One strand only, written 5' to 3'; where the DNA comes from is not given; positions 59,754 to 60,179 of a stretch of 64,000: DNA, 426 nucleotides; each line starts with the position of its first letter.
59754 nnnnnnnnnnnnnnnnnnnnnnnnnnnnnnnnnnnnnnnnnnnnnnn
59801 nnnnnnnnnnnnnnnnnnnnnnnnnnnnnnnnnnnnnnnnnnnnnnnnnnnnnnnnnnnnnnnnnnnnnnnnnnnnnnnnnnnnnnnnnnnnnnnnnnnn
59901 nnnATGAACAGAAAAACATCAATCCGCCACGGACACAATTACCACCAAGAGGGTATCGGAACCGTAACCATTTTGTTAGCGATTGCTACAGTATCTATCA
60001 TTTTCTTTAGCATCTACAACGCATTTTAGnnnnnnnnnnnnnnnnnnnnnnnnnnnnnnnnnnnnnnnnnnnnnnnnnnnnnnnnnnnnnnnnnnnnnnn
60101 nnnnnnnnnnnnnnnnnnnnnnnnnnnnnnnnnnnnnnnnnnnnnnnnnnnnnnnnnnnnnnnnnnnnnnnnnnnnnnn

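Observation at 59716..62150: The same element about 178 nt upstream of two different genes (a small membrane peptide and an LRR protein)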

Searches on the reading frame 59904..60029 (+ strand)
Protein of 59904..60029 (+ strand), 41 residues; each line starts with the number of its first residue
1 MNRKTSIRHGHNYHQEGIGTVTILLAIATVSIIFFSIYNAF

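Call 10: search_protein_families(library=pfam, proteins=[window:59904-60029:+], max_evalue=0.01)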
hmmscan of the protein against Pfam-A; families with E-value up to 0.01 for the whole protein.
window:59904-60029:+ (41 aa): 0 families

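Call 11: search_protein_families(library=ncbifam, proteins=[window:59904-60029:+], max_evalue=0.01)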
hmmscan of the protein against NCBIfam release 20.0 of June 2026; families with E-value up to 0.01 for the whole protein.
window:59904-60029:+ (41 aa): 0 families
